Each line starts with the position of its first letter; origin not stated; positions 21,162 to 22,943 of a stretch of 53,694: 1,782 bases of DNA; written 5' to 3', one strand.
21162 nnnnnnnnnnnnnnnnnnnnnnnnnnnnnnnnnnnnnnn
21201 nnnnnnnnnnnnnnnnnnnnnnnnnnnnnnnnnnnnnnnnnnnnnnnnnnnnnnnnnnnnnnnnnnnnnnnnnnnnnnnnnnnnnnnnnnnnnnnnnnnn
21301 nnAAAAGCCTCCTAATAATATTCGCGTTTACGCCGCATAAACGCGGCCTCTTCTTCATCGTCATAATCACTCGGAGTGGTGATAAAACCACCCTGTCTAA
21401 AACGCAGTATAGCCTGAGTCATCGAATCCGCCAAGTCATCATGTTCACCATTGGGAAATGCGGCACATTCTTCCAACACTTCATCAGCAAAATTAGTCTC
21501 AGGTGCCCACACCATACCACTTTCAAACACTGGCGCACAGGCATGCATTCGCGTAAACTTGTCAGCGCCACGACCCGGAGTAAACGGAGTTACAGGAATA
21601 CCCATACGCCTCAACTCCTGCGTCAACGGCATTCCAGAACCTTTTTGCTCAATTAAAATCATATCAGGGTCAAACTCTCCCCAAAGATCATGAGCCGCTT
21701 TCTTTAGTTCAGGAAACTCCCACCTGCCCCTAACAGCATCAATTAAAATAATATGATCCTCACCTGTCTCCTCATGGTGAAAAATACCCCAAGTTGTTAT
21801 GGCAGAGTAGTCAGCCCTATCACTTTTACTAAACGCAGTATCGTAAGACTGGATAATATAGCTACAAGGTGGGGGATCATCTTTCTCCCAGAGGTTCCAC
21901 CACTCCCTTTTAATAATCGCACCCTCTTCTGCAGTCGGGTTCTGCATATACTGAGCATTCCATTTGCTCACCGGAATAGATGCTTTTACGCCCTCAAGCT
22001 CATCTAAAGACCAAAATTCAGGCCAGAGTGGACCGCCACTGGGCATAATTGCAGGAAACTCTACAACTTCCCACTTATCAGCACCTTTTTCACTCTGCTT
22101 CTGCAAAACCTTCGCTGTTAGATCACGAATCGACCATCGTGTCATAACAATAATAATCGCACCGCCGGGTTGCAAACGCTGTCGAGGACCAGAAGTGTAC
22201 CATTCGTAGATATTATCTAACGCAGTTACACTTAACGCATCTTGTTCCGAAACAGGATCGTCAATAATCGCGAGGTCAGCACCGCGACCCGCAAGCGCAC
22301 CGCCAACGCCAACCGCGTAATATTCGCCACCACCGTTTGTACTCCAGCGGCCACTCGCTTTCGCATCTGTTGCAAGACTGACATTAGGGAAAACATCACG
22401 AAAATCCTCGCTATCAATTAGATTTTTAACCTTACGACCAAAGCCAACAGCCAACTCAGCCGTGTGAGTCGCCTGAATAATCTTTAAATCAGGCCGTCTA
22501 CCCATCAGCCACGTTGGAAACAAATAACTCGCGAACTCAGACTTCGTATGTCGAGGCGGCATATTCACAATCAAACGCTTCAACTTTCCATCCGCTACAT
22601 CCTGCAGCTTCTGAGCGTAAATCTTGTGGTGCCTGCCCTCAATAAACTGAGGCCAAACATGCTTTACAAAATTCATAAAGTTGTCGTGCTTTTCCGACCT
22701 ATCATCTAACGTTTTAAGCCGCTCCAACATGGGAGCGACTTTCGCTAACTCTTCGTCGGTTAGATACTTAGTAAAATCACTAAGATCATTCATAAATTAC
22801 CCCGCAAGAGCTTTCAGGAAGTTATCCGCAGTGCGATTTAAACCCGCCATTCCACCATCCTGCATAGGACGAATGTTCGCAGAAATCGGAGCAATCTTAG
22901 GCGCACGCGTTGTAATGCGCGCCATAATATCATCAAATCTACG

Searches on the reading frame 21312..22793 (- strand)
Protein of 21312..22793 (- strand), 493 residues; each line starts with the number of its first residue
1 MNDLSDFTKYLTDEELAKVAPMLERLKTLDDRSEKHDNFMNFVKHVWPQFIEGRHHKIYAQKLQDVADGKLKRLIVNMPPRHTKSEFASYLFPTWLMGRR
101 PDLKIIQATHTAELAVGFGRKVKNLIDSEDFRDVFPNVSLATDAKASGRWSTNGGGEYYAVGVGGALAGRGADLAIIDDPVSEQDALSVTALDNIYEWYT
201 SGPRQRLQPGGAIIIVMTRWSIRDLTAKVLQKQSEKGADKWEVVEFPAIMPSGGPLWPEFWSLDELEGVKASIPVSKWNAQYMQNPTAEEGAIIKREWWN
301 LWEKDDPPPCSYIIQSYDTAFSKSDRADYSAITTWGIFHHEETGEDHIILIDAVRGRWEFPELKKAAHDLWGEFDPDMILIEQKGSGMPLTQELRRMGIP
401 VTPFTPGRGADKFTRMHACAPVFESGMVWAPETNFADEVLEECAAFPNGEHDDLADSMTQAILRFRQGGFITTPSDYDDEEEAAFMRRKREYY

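Call 11: search_protein_families(library=phrogs, proteins=[window:21312-22793:-], max_evalue=0.001)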
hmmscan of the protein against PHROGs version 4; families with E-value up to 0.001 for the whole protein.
window:21312-22793:- (493 aa): 6 families
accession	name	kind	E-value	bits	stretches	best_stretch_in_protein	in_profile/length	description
phrog_38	-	head and packaging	3.8e-111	374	1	23-475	258-713/760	terminase large subunit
phrog_4758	-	head and packaging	5.2e-60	203.8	1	22-251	3-238/243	terminase large subunit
phrog_5573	-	head and packaging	4.6e-40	138.6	1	238-463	9-232/250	terminase large subunit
phrog_30251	-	head and packaging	2.3e-30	106.5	1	36-296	18-287/799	terminase large subunit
phrog_979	-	head and packaging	9.6e-08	32.1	1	289-490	411-624/642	terminase large subunit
phrog_20726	-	unknown function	0.00014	22.5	0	317-462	7-170/199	-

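Call 14: search_dna_similar(query=window:21312-22793:-, collection=phages, mode=protein, max_rows=30)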
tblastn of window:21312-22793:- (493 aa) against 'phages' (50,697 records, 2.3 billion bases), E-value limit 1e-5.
Records with a match: 2655; places in all: 2687; records where one place covers at least 80% of the query: 1005.
Best place of each record, by identity: 60-80% 3; <60% 2652.
By first word of the organism name: Mycobacterium 476; Klebsiella 445; Escherichia 340; Microbacterium 273; Gordonia 130; Vibrio 91; Bacteriophage 53; Acinetobacter 51; Caulobacter 43; Brucella 41; and 99 more.
By host as written in the record: Mycobacterium smegmatis mc2 155 335; - 247; Klebsiella pneumoniae 196; Microbacterium foliorum NRRL B-24224 SEA 111; Microbacterium foliorum NRRL B-24224 104; Gordonia terrae 3612 103; Escherichia coli 95; Mycobacterium smegmatis mc#155 80; and 547 more.
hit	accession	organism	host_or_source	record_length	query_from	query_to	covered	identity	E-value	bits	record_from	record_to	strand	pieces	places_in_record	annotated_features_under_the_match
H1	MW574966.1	phage 023Pt_psg01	unknown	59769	6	493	99%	60.0%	0e+0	582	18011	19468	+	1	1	terminase large subunit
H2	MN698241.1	Pelagibacter phage HTVC027P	Candidatus Pelagibacter sp. HTCC1062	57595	33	493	94%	60.8%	0e+0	570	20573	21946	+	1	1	terminase large subunit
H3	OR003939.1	Phage DSL-LC04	Gammaproteobacteria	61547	38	481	90%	62.0%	1e-174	550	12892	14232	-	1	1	terminase large subunit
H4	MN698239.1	Pelagibacter phage HTVC023P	Candidatus Pelagibacter sp. HTCC1062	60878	11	493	98%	55.1%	3e-163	517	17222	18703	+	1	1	terminase large subunit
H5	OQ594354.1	Synechococcus phage MinM2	Synechococcus sp.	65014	12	481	95%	44.7%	1e-123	403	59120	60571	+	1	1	terminase large subunit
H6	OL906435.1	Planktothrix phage Pag-Yong1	Planktothrix agardhii FACHB-1261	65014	12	481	95%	44.7%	1e-123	403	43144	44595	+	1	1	terminase large subunit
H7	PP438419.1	Planktothrix phage Pra-JY27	Planktothricoides raciborskii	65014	12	481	95%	44.7%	1e-123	403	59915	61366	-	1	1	terminase large subunit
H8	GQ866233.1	Aggregatibacter phage S1249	Aggregatibacter actinomycetemcomitans ...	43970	1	462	94%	34.4%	1e-62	226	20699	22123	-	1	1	putative terminase large subunit TerL | putative terminase small subunit TerS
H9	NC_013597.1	Aggregatibacter phage S1249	Aggregatibacter actinomycetemcomitans ...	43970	1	462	94%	34.4%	1e-62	226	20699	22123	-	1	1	terminase large subunit | terminase small subunit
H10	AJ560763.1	Haemophilus phage Aaphi23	Actinobacillus actinomycetemcomitans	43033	1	462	94%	34.2%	1e-61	224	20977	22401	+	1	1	terL: putative terminase large subunit TerL | terS: putative terminase small subunit TerS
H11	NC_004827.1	Haemophilus phage Aaphi23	Actinobacillus actinomycetemcomitans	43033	1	462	94%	34.2%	1e-61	224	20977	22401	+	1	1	terL: terminase large subunit | terS: terminase small subunit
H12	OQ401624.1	Roseobacter phage CRP-902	Roseobacter sp. FZCC0083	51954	18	490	96%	32.6%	2e-65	235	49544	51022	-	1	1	terminase large subunit | terminase small subunit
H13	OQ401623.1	Roseobacter phage CRP-901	Roseobacter sp. FZCC0083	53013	18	481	94%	33.0%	2e-66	238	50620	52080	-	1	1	terminase large subunit | terminase small subunit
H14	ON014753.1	Pseudanabaena phage Pam1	Pseudanabaena sp.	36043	34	459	86%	35.6%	9e-58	212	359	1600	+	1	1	terminase large subunit | terminase small subunit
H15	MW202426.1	Caudoviricetes sp.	Manatee Spring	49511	37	483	91%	33.5%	4e-58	213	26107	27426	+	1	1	terminase large subunit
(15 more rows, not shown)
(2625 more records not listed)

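Call 15: get_annotated_region(hit=H1, flank=14000)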
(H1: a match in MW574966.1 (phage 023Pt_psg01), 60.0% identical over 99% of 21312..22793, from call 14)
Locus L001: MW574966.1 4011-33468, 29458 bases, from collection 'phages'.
description: Phage 023Pt_psg01, complete genome.
organism: phage 023Pt_psg01 (NCBI taxid 2945965)
taxonomy: Viruses; Duplodnaviria; Heunggongvirae; Uroviricota; Caudoviricetes
host: unknown; source: seawater; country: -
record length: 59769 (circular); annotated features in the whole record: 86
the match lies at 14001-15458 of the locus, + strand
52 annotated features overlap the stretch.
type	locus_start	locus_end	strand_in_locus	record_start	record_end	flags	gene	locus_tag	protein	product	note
CDS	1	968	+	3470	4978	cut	-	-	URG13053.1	ATP-dependent helicase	-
CDS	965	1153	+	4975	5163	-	-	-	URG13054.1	hypothetical protein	-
CDS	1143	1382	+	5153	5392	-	-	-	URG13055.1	DUF3310-domain containing protein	-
CDS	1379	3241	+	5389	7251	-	-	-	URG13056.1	DNA polymerase A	-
CDS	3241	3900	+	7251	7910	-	-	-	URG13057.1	phosphoribosylaminoimidazole synthetase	-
CDS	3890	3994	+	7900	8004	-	-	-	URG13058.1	hypothetical protein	-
CDS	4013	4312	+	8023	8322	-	-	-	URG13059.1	hypothetical protein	-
CDS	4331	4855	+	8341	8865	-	-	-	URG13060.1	hypothetical protein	-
CDS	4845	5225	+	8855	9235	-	-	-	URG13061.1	fibrinogen-like coiled coil protein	-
CDS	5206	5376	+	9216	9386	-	-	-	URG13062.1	hypothetical protein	-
CDS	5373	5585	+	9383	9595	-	-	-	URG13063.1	hypothetical protein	-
CDS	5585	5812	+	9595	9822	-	-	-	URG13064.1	hypothetical protein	-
CDS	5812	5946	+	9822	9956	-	-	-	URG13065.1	hypothetical protein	-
CDS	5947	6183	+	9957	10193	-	-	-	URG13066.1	hypothetical protein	-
CDS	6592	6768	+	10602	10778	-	-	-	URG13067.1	hypothetical protein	-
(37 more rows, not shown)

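Call 16: get_annotated_region(hit=H2, flank=14000)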
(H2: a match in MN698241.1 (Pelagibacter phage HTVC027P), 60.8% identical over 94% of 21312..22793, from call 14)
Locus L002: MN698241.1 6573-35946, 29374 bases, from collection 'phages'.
description: Pelagibacter phage HTVC027P, complete genome.
organism: Pelagibacter phage HTVC027P (NCBI taxid 2686457)
taxonomy: Viruses; Duplodnaviria; Heunggongvirae; Uroviricota; Caudoviricetes
host: Candidatus Pelagibacter sp. HTCC1062; source: seawater; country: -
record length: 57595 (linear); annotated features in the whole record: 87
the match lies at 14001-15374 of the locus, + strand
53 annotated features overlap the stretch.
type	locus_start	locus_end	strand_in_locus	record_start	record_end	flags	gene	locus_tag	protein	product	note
CDS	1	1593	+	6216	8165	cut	-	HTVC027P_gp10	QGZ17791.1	DNA polymerase A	-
CDS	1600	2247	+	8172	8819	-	-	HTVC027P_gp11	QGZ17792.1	phosphoribosylaminoimidazole synthetase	phosphoribosylaminoimidazole synthetase (PurM)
CDS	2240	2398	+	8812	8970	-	-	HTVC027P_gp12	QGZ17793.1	hypothetical protein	-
CDS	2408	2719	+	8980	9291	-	-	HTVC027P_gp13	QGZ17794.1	hypothetical protein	-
CDS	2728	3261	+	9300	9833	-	-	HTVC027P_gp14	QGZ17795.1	hypothetical protein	-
CDS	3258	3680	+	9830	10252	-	-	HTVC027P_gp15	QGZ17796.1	hypothetical protein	-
CDS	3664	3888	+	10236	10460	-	-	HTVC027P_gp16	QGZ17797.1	hypothetical protein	-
CDS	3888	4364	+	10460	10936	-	-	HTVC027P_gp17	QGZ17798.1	peptidase M15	-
CDS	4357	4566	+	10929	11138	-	-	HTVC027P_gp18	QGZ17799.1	hypothetical protein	-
CDS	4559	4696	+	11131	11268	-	-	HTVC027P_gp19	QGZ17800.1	hypothetical protein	-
CDS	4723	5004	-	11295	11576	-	-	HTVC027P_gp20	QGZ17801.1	hypothetical protein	-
CDS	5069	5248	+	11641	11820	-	-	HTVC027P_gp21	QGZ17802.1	hypothetical protein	-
CDS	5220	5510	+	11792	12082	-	-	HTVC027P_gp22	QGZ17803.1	hypothetical protein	-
CDS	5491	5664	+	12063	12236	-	-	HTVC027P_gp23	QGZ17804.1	hypothetical protein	-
CDS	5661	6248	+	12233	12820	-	-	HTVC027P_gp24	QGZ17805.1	putative methyltransferase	-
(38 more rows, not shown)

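Call 36: get_annotated_region(hit=H3, flank=12000)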
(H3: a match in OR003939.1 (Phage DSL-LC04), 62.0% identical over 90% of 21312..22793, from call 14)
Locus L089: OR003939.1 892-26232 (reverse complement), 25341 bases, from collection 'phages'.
description: Phage DSL-LC04, complete genome.
organism: Phage DSL-LC04 (NCBI taxid 3058958)
taxonomy: Viruses; Duplodnaviria; Heunggongvirae; Uroviricota; Caudoviricetes
host: Gammaproteobacteria; source: water sample of Dishui Lake; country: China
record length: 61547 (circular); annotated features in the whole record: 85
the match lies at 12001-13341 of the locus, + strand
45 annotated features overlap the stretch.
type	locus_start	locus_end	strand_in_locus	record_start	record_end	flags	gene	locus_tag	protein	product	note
CDS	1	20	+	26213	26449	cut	-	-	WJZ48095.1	hypothetical protein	-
CDS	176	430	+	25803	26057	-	-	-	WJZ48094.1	hypothetical protein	-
CDS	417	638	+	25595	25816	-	-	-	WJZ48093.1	hypothetical protein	-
CDS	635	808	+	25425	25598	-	-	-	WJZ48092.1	hypothetical protein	-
CDS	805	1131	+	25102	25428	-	-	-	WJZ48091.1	type VI amidase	Tai4 (type VI amidase)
CDS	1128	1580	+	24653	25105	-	-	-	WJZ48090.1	hypothetical protein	-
CDS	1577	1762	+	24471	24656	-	-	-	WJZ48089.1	hypothetical protein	-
CDS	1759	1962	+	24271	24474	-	-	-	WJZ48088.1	hypothetical protein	-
CDS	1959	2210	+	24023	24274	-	-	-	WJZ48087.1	hypothetical protein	-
CDS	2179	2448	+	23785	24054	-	-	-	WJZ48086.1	hypothetical protein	-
CDS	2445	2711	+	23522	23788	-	-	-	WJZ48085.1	hypothetical protein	-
CDS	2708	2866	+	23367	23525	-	-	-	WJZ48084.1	hypothetical protein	-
CDS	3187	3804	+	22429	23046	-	-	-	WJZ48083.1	helix-turn-helix transcriptional regulator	-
CDS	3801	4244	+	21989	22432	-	-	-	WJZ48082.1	hypothetical protein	-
CDS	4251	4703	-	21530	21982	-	-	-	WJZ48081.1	ATP-dependent protease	-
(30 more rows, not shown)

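Call 71: find_related_loci(query=window:21312-22793:-, collection=viral_contigs, flank=10000)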
Query window:21312-22793:- (493 aa) in viral_contigs; peptide patterns used: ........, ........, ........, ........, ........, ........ (x = any residue, [..] = any of these).
491 stretches matched a pattern; 467 encode a relative of the query (tblastn E <= 1e-3); the best 80 are kept; 80 distinct loci.
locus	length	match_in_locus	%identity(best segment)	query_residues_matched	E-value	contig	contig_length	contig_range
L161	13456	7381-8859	99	1-493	0e+0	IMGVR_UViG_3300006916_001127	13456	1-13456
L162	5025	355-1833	99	1-493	0e+0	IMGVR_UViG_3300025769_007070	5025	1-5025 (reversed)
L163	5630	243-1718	96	1-493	0e+0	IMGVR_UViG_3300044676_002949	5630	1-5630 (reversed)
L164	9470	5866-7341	96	1-493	0e+0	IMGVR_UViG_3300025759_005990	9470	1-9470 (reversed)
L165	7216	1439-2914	96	1-493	0e+0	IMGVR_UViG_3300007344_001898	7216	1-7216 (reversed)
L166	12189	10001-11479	95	1-493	0e+0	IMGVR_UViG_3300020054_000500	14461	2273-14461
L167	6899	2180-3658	95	1-493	0e+0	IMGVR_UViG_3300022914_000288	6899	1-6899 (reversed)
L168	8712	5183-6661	95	1-493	0e+0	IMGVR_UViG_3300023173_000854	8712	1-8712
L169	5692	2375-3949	85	1-493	0e+0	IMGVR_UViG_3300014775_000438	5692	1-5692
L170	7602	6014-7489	95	1-493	0e+0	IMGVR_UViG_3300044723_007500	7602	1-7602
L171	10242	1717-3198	92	1-493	0e+0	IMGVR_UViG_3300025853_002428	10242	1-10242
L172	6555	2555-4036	92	1-493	0e+0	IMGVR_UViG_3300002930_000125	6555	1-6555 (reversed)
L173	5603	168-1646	92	1-493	0e+0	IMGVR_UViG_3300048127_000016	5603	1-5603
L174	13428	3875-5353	92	1-493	0e+0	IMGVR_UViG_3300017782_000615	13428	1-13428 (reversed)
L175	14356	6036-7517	92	1-493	0e+0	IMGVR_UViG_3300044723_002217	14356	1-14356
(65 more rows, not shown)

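Call 79: get_annotated_region(hit=H4, flank=9000)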
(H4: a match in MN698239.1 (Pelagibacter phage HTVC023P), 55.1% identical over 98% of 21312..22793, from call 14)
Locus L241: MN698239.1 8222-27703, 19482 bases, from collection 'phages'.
description: Pelagibacter phage HTVC023P, complete genome.
organism: Pelagibacter phage HTVC023P (NCBI taxid 2686455)
taxonomy: Viruses; Duplodnaviria; Heunggongvirae; Uroviricota; Caudoviricetes
host: Candidatus Pelagibacter sp. HTCC1062; source: seawater; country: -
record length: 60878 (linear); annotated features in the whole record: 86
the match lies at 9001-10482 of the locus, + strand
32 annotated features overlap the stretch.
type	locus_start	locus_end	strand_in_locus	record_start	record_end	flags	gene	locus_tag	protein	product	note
CDS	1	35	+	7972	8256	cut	-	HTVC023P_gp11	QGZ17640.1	hypothetical protein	-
CDS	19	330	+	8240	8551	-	-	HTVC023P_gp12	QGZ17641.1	hypothetical protein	-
CDS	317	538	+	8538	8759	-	-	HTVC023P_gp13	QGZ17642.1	hypothetical protein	-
CDS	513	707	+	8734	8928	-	-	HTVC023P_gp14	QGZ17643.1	hypothetical protein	-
CDS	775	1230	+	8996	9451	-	-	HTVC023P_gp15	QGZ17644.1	hypothetical protein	-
CDS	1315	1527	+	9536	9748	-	-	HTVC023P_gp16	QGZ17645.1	hypothetical protein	-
CDS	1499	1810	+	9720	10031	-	-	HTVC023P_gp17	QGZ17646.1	hypothetical protein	-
CDS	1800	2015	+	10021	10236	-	-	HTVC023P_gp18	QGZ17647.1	hypothetical protein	-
CDS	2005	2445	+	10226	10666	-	-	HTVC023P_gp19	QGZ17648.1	hypothetical protein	-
CDS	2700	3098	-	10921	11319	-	-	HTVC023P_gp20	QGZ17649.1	hypothetical protein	-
CDS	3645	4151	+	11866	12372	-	-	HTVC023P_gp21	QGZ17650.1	terminase small subunit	-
CDS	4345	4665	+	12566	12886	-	-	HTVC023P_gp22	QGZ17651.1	hypothetical protein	-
CDS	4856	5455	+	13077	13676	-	-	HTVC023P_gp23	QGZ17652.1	hypothetical protein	-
CDS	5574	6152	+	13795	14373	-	-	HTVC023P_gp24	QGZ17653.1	hypothetical protein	-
CDS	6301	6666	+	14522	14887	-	-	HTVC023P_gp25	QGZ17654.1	hypothetical protein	-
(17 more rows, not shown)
